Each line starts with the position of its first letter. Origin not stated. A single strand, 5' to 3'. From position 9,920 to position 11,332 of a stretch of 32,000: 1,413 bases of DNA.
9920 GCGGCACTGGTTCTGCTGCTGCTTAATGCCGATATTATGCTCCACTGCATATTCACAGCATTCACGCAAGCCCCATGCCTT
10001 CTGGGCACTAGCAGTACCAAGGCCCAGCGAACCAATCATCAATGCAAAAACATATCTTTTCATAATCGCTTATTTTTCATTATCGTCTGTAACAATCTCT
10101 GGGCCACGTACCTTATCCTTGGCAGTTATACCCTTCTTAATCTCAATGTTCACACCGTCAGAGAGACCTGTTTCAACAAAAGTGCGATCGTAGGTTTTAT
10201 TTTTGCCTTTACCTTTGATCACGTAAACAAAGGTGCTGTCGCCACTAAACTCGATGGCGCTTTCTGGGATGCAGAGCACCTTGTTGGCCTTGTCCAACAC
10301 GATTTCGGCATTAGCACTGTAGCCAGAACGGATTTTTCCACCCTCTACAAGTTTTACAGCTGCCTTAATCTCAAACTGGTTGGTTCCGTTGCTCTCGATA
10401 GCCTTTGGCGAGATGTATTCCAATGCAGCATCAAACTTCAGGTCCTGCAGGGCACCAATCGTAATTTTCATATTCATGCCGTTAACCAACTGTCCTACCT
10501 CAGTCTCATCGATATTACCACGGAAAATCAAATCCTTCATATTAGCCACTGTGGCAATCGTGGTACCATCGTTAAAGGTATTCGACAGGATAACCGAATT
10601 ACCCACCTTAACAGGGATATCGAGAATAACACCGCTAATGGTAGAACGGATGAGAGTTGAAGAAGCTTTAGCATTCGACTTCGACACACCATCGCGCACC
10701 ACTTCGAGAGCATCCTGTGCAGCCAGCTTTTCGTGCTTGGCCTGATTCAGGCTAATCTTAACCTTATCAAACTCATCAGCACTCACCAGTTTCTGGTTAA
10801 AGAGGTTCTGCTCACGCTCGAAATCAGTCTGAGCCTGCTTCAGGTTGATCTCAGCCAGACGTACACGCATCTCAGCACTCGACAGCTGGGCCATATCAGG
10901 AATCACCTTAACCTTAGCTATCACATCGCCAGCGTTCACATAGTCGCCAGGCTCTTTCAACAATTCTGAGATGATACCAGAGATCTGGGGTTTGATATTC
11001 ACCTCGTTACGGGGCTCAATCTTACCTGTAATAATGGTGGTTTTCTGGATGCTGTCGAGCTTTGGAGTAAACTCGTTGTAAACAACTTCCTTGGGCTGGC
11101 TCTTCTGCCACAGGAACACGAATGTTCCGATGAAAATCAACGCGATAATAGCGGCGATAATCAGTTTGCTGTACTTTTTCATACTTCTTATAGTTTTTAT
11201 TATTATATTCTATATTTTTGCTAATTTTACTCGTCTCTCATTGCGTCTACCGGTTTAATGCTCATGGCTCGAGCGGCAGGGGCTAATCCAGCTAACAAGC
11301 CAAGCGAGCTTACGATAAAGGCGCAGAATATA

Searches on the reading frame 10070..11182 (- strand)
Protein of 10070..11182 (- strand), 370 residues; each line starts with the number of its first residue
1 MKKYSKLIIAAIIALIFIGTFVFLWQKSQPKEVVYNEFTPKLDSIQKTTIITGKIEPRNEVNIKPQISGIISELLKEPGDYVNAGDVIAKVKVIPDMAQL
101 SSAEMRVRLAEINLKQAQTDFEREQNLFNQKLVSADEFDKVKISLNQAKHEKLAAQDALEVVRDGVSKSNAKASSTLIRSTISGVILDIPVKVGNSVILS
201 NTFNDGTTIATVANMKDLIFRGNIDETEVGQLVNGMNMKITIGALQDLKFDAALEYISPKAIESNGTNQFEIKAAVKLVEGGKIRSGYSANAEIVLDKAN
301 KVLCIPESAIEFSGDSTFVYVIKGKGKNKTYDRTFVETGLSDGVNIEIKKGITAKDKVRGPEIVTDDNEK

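Call 4: search_protein_families(library=pfam, proteins=[window:10070-11182:-], max_evalue=0.01)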
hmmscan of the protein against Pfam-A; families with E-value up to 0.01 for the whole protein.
window:10070-11182:- (370 aa): 7 families
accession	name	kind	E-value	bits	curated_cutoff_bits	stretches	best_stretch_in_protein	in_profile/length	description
PF13437.12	HlyD_3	-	1.8e-13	51.6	22.2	1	178-285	2-104/106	HlyD family secretion protein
PF16576.10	HlyD_D23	-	4.6e-13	49.4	30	1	54-263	11-190/214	Barrel-sandwich domain of CusB or HlyD membrane-fusion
PF13533.13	Biotin_lipoyl_2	-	1.4e-06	28.4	29.8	1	61-90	1-30/32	Biotin-lipoyl like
PF00364.28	Biotin_lipoyl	-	0.0036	17.5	22.1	0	63-90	45-72/73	Biotin-requiring enzyme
PF05461.16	ApoL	-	0.0046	16.9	25.9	1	104-215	23-136/298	Apolipoprotein L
PF06480.20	FtsH_ext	-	0.0052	17.4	25.5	1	8-51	2-44/103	FtsH Extracellular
PF13567.11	DUF4131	-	0.0075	16.4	31.6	0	3-61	26-79/165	Domain of unknown function (DUF4131)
